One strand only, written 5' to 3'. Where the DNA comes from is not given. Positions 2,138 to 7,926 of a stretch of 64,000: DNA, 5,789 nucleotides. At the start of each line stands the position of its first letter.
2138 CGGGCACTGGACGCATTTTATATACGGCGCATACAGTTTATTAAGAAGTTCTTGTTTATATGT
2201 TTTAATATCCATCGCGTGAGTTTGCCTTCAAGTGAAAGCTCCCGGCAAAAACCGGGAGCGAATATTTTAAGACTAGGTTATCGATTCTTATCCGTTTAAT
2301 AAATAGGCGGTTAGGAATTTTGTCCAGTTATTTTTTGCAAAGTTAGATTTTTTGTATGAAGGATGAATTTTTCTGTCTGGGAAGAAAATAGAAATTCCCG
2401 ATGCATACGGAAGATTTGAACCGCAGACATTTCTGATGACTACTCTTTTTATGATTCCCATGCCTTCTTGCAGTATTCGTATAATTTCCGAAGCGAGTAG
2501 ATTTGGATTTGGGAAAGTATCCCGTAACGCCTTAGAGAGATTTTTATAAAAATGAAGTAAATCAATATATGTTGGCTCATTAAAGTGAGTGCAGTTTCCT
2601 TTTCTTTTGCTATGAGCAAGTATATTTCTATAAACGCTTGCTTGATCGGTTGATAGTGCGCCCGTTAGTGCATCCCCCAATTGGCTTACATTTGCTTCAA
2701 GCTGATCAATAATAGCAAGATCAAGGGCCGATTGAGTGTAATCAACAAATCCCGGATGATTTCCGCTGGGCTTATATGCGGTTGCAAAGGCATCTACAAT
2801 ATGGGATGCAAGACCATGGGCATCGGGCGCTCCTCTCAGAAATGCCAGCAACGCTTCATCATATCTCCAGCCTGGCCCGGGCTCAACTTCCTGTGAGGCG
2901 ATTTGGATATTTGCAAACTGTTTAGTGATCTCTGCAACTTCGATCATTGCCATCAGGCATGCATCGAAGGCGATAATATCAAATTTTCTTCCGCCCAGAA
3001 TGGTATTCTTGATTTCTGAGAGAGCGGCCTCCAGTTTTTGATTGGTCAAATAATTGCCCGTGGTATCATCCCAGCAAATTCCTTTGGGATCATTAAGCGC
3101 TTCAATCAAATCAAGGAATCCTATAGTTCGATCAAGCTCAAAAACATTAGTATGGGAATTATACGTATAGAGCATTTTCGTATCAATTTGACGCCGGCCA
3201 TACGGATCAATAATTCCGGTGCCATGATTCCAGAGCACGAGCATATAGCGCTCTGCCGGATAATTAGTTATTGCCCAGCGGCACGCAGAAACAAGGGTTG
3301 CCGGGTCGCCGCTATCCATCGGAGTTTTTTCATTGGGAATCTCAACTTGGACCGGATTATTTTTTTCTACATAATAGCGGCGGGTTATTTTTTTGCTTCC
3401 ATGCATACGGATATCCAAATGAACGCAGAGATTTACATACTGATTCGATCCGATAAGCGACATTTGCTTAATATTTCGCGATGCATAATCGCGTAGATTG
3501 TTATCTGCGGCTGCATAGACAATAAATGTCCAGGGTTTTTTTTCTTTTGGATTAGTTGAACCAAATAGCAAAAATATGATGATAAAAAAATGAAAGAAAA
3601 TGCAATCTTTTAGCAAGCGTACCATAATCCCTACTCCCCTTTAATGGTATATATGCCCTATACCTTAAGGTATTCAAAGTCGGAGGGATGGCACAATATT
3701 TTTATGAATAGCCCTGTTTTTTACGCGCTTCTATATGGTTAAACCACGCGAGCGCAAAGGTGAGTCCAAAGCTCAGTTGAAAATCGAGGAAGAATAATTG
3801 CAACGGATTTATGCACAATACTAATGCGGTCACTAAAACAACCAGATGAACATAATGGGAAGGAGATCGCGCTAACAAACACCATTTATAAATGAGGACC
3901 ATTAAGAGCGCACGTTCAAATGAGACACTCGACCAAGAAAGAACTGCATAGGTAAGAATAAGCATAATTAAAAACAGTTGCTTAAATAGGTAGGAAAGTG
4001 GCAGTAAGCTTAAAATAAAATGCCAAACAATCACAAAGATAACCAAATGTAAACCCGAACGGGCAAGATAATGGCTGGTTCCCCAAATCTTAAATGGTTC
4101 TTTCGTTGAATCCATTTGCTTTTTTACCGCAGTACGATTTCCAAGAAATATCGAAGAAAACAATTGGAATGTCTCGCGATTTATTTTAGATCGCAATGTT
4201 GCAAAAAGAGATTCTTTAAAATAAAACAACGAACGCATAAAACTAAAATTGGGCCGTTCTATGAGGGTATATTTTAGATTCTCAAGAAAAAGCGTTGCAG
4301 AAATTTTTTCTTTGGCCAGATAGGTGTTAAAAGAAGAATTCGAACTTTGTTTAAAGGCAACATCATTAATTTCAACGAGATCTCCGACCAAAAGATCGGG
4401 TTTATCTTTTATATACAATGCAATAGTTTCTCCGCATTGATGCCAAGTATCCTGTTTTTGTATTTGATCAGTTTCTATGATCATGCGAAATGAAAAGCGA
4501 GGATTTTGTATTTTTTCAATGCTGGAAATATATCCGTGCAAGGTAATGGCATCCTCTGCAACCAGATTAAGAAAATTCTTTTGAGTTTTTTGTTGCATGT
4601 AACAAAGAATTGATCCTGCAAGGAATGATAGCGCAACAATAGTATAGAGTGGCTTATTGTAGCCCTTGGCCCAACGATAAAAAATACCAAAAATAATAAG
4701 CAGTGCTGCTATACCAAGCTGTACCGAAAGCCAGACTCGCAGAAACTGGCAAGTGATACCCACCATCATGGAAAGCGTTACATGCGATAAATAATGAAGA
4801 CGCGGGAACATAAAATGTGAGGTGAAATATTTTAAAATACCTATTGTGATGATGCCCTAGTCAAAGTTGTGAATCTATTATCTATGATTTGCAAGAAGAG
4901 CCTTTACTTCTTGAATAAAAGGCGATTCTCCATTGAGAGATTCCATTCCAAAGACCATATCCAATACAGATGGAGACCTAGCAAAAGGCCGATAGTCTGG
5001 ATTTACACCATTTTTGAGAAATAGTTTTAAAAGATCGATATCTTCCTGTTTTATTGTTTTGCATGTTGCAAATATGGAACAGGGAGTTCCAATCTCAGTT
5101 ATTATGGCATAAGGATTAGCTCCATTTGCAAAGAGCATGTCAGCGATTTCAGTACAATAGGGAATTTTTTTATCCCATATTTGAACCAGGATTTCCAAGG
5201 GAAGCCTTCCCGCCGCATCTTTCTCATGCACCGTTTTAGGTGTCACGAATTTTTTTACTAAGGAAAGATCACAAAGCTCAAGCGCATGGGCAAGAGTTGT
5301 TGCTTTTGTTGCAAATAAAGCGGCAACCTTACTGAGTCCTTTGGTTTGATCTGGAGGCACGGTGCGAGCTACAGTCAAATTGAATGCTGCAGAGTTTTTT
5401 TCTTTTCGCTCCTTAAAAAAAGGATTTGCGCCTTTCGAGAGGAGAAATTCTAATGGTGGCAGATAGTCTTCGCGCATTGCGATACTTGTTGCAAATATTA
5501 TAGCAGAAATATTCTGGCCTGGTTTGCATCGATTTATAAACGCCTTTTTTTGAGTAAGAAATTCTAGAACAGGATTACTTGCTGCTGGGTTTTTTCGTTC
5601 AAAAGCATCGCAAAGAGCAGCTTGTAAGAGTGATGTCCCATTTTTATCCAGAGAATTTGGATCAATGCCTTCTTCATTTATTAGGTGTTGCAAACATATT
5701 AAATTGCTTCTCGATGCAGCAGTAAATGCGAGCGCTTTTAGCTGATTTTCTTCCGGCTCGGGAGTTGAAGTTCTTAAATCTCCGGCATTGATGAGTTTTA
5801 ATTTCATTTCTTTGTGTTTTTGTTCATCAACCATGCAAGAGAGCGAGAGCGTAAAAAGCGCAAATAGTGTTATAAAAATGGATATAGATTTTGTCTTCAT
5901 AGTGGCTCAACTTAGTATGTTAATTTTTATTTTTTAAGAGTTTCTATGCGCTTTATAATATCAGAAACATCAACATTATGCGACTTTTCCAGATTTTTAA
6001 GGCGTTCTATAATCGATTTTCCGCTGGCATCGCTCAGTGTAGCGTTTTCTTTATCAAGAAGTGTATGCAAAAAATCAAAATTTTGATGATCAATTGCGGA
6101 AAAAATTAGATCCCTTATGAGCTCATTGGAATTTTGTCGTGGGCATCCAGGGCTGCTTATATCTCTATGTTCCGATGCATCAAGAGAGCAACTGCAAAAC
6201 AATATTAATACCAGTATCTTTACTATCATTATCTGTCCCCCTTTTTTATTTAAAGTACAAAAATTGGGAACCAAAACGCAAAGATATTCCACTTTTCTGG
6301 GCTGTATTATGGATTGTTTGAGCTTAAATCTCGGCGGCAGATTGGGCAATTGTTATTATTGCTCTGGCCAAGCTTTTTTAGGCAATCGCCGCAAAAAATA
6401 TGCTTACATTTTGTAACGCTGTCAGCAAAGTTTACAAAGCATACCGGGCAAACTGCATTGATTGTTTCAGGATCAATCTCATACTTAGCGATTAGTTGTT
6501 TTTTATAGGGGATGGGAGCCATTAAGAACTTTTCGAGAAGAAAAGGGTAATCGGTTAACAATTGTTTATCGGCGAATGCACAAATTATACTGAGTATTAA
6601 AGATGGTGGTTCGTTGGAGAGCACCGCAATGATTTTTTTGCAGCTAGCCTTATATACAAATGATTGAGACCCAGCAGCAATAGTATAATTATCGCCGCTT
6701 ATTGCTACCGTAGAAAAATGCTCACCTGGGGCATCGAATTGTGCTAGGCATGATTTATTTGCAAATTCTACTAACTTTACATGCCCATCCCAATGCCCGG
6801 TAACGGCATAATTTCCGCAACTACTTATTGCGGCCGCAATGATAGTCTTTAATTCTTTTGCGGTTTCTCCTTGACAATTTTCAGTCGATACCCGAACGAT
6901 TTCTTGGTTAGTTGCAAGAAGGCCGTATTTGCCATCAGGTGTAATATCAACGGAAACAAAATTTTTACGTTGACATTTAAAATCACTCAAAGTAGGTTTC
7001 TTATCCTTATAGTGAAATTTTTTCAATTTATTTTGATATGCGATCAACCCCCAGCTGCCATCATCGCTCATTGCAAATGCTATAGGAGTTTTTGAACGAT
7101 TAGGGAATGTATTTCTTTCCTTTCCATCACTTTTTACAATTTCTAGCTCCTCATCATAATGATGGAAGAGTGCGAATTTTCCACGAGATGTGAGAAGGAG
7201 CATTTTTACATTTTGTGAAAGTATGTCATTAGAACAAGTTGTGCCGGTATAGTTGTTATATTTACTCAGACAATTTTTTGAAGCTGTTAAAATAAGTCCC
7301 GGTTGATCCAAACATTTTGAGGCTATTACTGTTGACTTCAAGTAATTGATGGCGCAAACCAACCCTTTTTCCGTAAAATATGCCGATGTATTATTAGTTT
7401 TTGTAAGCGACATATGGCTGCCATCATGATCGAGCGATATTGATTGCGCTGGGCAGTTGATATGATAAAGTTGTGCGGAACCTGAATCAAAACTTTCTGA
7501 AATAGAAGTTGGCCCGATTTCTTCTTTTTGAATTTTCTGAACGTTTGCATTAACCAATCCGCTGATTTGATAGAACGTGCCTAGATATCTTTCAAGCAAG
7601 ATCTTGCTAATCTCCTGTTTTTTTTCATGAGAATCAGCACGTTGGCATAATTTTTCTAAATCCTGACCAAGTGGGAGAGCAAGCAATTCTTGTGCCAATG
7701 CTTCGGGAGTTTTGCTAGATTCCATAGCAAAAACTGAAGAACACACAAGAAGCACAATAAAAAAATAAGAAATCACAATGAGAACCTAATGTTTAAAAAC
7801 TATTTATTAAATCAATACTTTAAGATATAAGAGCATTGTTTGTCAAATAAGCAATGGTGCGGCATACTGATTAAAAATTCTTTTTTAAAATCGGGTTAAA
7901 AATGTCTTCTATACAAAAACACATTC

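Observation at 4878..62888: Near-invariant Met (mostly Met-Glu/Gln/Asn) at the predicted signal-peptide cleavage site of ~28 unrelated secreted proteins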

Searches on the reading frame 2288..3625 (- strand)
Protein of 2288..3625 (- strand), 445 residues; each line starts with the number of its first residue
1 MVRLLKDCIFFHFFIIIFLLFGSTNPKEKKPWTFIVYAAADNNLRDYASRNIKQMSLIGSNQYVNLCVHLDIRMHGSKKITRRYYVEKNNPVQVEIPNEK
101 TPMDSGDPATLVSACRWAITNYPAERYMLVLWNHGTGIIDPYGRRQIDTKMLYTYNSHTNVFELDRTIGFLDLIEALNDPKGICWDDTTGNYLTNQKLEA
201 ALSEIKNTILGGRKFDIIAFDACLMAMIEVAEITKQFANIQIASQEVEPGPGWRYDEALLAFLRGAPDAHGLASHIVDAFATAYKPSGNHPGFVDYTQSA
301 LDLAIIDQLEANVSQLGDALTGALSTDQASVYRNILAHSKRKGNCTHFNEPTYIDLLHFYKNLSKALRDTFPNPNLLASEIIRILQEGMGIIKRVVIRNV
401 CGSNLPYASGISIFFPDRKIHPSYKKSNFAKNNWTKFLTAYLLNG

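Call 32: search_protein_families(library=pfam, proteins=[window:2288-3625:-], max_evalue=0.01)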
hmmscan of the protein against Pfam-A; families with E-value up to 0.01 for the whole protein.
window:2288-3625:- (445 aa): 1 family
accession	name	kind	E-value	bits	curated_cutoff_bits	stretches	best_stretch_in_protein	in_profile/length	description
PF03415.19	Peptidase_C11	-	1e-39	137.6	25.8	2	178-375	106-293/359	Clostripain family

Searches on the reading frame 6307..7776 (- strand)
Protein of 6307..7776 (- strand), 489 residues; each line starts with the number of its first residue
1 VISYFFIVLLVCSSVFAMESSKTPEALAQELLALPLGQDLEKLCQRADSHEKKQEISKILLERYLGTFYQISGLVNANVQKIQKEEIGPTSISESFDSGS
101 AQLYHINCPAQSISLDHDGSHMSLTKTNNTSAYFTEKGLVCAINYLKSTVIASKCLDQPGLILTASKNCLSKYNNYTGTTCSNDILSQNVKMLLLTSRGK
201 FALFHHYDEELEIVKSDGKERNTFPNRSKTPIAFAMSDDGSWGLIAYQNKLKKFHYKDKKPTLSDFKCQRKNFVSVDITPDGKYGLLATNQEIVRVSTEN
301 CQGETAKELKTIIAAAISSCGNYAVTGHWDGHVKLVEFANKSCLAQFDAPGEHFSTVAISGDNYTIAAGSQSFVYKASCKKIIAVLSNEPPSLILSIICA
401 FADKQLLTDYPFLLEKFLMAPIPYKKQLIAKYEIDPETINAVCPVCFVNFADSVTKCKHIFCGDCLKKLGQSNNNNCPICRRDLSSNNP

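Call 30: search_protein_families(library=pfam, proteins=[window:6307-7776:-], max_evalue=0.01)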
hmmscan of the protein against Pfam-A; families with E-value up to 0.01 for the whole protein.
window:6307-7776:- (489 aa): 14 families
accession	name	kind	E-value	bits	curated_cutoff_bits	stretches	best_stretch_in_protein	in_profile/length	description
PF00097.31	zf-C3HC4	-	2.2e-08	34.3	21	1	443-480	1-40/40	Zinc finger, C3HC4 type (RING finger)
PF13923.12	zf-C3HC4_2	-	4.3e-08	33.3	27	1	443-480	2-40/40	Zinc finger, C3HC4 type (RING finger)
PF13920.12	zf-C3HC4_3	-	1.3e-07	31.8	27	1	442-485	4-47/49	Zinc finger, C3HC4 type (RING finger)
PF13639.12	zf-RING_2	-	2.3e-07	31.4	27.3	1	443-481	3-44/44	Ring finger domain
PF13445.12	zf-RING_UBOX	-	7.1e-07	29.6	25.2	1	443-478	1-39/39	RING-type zinc-finger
PF14634.12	zf-RING_5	-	4.2e-06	27.1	27.9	1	443-482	2-43/43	zinc-RING finger domain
PF24814.1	WD40_Prp19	-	4.6e-06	26.3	320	1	232-372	63-198/281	Prp19 WD40 domain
PF25174.1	Beta-prop_THOC3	-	1.4e-05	24.7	305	1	218-371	79-233/272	THOC3 beta-propeller domain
PF00400.38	WD40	-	7.3e-05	23.6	27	0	312-335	14-37/39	WD domain, G-beta repeat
PF14447.12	Prok-RING_4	-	0.0002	21.6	27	1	453-489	12-45/46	Prokaryotic RING finger family 4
PF14570.12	zf-RING_4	-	0.0019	18.4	27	1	456-483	19-46/48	RING/Ubox like zinc-binding domain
PF24817.1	WD40_WDHD1_1st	-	0.0025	17.5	109.9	0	261-351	170-264/291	WDHD1 first WD40 domain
PF13570.13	Beta-prop_ACSF4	-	0.0035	17.2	133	1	245-381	109-245/329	Beta-alanine-activating enzyme, beta-propeller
PF23414.1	Beta-prop_EML_2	-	0.0041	17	90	0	309-372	39-102/266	Echinoderm microtubule-associated protein second beta-propeller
